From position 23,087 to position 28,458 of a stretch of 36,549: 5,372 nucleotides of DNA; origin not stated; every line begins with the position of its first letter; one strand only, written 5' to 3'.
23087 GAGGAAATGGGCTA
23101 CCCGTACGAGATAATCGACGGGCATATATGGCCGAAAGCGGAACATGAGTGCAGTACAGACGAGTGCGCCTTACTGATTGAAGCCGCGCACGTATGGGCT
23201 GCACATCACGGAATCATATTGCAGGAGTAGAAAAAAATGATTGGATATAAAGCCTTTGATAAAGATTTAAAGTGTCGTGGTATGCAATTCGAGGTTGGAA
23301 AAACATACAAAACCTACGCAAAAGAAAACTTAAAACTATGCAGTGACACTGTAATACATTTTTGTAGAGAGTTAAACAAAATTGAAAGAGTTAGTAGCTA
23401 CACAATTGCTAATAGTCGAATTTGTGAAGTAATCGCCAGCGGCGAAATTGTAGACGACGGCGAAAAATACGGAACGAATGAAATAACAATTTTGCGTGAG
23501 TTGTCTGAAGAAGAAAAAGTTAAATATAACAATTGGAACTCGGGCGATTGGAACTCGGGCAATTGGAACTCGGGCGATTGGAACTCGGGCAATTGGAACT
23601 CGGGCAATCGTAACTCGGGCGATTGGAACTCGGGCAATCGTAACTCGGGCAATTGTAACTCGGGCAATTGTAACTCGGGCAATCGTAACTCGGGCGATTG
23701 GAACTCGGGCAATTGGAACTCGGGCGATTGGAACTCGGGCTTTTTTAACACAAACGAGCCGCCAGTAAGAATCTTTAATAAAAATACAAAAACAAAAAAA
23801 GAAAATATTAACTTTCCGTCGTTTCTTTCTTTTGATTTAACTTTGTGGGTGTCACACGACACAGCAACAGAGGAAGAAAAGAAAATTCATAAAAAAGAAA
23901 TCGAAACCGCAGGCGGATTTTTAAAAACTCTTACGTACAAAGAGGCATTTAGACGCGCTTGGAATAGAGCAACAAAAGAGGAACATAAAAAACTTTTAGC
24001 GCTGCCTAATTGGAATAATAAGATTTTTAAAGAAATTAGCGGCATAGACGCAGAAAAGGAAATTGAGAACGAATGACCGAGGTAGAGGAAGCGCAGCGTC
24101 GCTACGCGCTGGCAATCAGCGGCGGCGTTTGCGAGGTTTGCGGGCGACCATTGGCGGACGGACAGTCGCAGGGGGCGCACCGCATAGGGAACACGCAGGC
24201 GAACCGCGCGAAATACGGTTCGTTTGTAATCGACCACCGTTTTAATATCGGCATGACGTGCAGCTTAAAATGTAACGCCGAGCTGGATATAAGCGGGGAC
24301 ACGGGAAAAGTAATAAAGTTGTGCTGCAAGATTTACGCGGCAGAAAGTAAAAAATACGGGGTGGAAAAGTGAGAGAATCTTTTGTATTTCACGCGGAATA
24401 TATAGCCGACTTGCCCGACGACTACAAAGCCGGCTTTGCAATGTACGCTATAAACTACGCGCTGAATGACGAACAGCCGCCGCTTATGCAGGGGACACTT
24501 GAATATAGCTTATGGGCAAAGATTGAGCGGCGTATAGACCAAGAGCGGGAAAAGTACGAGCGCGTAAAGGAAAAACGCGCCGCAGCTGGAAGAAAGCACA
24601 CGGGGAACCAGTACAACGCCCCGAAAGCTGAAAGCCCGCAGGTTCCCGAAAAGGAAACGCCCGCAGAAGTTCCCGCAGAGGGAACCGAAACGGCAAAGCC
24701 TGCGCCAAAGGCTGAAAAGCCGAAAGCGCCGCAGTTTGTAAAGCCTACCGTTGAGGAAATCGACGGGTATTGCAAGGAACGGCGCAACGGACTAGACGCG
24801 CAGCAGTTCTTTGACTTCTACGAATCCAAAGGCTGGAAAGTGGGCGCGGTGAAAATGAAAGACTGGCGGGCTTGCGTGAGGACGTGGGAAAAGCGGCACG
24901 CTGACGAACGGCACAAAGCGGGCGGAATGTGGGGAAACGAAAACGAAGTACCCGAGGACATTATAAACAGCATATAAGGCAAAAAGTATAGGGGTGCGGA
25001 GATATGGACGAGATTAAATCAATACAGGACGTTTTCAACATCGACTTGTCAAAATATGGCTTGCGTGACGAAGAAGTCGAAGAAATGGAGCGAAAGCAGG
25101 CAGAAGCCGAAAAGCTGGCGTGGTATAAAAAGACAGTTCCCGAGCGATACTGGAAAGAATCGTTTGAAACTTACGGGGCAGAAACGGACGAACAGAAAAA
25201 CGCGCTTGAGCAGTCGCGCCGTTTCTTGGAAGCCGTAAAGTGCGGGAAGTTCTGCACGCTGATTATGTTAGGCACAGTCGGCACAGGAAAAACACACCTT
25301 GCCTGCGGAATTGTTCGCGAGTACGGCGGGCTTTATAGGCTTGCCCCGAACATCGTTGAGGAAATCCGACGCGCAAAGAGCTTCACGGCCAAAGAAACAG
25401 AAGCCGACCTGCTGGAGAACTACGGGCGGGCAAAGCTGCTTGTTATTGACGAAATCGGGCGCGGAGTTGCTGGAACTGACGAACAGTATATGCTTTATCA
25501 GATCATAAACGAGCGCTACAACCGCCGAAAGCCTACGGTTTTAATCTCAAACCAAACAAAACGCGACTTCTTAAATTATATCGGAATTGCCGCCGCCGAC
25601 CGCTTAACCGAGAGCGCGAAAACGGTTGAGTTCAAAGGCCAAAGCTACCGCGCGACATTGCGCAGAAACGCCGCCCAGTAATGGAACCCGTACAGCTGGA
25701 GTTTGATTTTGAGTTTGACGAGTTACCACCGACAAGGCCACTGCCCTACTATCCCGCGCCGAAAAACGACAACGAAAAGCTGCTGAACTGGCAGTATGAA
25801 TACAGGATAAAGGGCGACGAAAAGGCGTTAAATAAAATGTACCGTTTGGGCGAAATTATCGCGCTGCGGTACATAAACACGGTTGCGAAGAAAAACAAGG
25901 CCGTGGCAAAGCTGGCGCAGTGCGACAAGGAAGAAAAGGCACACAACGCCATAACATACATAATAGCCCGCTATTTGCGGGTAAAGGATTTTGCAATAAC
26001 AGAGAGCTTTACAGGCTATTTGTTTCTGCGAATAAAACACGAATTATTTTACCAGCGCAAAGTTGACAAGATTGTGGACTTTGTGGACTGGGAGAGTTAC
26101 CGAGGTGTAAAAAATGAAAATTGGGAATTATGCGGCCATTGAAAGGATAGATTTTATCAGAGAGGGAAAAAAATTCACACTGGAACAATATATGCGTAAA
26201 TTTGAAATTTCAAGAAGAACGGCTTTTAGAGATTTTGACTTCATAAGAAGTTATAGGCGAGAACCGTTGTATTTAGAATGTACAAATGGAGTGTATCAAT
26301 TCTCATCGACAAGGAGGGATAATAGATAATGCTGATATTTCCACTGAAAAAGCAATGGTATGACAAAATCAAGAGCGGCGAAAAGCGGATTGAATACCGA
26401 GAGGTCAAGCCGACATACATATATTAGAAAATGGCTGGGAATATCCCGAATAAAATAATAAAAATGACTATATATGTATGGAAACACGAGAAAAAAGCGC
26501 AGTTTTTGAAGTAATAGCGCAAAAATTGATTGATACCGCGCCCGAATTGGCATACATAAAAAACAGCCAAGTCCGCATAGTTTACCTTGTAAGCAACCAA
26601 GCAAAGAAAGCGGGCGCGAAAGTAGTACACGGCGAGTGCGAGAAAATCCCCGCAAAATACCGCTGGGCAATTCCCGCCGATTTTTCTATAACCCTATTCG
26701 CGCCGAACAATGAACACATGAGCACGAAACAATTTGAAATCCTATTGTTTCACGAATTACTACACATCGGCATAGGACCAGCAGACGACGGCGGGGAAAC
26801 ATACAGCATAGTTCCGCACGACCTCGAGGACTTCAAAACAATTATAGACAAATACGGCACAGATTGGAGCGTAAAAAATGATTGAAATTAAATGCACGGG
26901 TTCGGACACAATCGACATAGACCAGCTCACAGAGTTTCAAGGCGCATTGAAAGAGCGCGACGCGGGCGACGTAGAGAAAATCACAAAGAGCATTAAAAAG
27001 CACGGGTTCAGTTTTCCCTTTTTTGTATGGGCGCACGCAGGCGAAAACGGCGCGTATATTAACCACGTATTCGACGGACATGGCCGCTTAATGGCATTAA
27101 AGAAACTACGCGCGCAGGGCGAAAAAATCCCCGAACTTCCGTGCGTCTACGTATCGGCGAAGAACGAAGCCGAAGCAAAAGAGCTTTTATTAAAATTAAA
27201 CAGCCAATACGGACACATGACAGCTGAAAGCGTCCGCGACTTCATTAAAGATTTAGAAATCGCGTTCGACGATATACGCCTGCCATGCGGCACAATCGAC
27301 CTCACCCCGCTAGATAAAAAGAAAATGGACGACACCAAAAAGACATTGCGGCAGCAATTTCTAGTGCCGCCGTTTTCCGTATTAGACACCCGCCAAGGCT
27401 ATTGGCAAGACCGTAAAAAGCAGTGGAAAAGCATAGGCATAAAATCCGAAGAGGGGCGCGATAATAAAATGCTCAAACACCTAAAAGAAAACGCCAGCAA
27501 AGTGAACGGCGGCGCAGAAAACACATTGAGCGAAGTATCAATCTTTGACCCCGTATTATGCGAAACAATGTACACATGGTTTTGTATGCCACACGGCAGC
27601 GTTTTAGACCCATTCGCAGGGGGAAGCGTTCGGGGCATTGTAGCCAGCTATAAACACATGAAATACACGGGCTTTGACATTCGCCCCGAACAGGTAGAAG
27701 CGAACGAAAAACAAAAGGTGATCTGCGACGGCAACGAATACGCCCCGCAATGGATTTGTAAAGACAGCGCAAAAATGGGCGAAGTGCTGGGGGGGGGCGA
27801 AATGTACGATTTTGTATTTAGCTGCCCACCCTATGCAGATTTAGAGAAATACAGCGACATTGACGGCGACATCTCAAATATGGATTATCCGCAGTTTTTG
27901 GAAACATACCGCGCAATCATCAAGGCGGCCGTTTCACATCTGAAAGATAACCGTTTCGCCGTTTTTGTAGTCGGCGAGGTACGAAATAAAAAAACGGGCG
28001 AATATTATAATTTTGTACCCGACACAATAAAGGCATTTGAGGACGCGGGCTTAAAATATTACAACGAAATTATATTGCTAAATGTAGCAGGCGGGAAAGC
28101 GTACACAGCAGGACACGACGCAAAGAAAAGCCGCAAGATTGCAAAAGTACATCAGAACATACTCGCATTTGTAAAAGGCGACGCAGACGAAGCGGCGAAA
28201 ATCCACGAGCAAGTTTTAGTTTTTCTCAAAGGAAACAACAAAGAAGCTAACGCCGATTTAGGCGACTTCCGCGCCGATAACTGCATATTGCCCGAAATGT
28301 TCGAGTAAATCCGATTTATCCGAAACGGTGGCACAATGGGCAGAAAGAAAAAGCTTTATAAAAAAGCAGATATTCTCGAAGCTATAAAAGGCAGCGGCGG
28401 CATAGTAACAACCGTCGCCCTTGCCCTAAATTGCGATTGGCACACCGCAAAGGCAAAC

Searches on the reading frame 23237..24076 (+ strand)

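Call 50: search_protein_families(library=pfam, proteins=[window:23237-24076:+], max_evalue=0.01)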
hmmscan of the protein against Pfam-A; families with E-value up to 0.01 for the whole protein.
window:23237-24076:+ (279 aa): 2 families
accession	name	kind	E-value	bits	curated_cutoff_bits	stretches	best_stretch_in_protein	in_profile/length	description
PF24703.2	DUF7666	-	1e-21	77.6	27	1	1-94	1-92/95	Domain of unknown function (DUF7666)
PF01469.24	Pentapeptide_2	-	2.6e-12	46.8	26.4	2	101-139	2-40/40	Pentapeptide repeats (8 copies)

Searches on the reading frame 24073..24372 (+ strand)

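Call 50: search_protein_families(library=pfam, proteins=[window:24073-24372:+], max_evalue=0.01)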
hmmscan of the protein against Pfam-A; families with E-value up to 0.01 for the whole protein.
window:24073-24372:+ (99 aa): 1 family
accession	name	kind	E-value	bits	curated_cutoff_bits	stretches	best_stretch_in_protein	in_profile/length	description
PF19474.4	DUF6011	-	0.0072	16.3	26.6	0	18-32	9-23/37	Family of unknown function (DUF6011)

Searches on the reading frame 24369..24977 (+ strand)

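Call 50: search_protein_families(library=pfam, proteins=[window:24369-24977:+], max_evalue=0.01)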
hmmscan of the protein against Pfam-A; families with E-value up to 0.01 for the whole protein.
window:24369-24977:+ (202 aa): 1 family
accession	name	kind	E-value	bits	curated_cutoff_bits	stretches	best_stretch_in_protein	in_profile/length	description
PF19808.4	DUF6291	-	5.5e-07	30.1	27.2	1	8-77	5-75/79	Family of unknown function (DUF6291)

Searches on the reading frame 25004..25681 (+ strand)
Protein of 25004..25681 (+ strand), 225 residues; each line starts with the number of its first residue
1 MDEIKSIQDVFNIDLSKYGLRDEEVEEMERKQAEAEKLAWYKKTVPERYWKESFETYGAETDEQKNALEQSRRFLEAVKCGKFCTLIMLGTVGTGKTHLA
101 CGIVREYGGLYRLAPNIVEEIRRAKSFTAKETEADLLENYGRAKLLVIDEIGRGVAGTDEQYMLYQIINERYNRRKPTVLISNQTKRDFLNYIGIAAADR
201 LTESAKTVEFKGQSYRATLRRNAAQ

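Call 50: search_protein_families(library=pfam, proteins=[window:25004-25681:+], max_evalue=0.01)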
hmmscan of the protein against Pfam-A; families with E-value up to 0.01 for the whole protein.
window:25004-25681:+ (225 aa): 6 families
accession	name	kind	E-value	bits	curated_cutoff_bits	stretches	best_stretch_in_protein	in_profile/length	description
PF01695.23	IstB_IS21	-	5.8e-15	55.9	24.1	1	84-222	93-237/238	IstB-like ATP binding protein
PF00225.29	Kinesin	-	0.00056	19.4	29.3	1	33-140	24-134/327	Kinesin motor domain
PF00910.28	RNA_helicase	-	0.0014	19.6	21.5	1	87-168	2-75/105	RNA helicase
PF00308.24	Bac_DnaA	-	0.0015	19.2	23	1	63-185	15-140/162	Bacterial DnaA ATPAse domain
PF00488.27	MutS_V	-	0.0067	16.8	30.2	0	133-182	68-117/188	MutS domain V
PF00004.35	AAA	-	0.0092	16.9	21.2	0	87-171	2-95/131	ATPase family associated with various cellular activities (AAA)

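Call 71: search_protein_families(library=ncbifam, proteins=[window:25004-25681:+], max_evalue=0.001)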
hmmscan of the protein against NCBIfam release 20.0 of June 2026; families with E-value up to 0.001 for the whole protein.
window:25004-25681:+ (225 aa): 15 families
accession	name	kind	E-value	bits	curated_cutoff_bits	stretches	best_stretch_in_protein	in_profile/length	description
NF005992.0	PRK08116.1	subfamily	4.9e-25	88.2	189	1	22-221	53-257/269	hypothetical protein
NF038214.1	IS21_help_AAA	equivalog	4.5e-23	82.1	200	1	63-217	76-230/232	IS21-like element helper ATPase IstB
NF005931.1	PRK07952.1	equivalog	9.8e-23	81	357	1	40-220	57-242/246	replicative helicase loader DnaC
NF009043.0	PRK12377.1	subfamily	1.5e-18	67.3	389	1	20-221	41-243/248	ATP-binding protein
NF005304.0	PRK06835.1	equivalog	2.1e-16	59.9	215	1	62-220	163-324/330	ATP-binding protein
NF005098.0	PRK06526.1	subfamily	1.3e-12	47.7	296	1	85-222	111-254/266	transposase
NF006616.1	PRK09183.1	subfamily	2.4e-10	40.1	300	1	83-223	100-248/253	IS21-like element helper ATPase IstB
TIGR00362.1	DnaA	equivalog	3.6e-07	29.6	343.9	1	23-185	78-243/437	chromosomal replication initiator protein DnaA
NF006038.0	PRK08181.1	subfamily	9.9e-07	28.3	317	1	83-217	107-247/271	transposase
NF001154.0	PRK00149.3-3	equivalog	1e-06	28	410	1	25-188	91-261/462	chromosomal replication initiator protein DnaA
NF006505.0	PRK08939.1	equivalog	2e-06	27.3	228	1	27-188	101-264/306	primosomal protein DnaI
NF005378.0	PRK06921.1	subfamily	2.9e-06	26.5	207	1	67-206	102-245/266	hypothetical protein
TIGR03420.1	DnaA_homol_Hda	equivalog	5.4e-06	26.1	194.8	1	52-185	12-132/226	DnaA regulatory inactivator Hda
NF041813.1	Avs2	equivalog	0.00016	19.7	1000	1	24-106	109-188/1317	AVAST type 2 anti-phage system protein Avs2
NF003233.0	PRK04195.2-3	equivalog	0.00066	18.6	471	1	73-186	27-139/504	replication factor C large subunit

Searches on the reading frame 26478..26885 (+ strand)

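Call 50: search_protein_families(library=pfam, proteins=[window:26478-26885:+], max_evalue=0.01)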
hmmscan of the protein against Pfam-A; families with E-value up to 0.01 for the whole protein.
window:26478-26885:+ (135 aa): 1 family
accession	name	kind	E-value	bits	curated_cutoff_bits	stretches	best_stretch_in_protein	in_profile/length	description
PF18894.6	PhageMetallopep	-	5.4e-25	88.5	23.7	1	9-130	8-126/134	Putative phage metallopeptidase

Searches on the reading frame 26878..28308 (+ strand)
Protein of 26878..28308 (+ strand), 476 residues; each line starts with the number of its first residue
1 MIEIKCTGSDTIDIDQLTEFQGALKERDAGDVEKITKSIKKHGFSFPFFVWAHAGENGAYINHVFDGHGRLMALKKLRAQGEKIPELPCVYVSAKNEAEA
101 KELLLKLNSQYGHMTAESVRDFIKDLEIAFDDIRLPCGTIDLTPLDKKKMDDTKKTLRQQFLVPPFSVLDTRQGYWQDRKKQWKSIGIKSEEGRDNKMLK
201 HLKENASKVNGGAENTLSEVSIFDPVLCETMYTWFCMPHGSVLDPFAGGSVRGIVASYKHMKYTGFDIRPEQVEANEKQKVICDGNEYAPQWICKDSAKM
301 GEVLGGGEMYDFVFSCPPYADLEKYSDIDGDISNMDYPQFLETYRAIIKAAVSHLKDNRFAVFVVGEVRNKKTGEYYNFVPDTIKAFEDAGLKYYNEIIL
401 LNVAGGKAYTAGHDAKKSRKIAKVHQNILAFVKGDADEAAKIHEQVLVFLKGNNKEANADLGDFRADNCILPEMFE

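Call 50: search_protein_families(library=pfam, proteins=[window:26878-28308:+], max_evalue=0.01)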
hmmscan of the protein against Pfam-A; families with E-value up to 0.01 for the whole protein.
window:26878-28308:+ (476 aa): 1 family
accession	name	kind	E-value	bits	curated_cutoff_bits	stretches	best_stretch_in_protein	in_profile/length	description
PF01555.25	N6_N4_Mtase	-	1.1e-09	39.1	26.7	1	311-437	2-110/221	DNA methylase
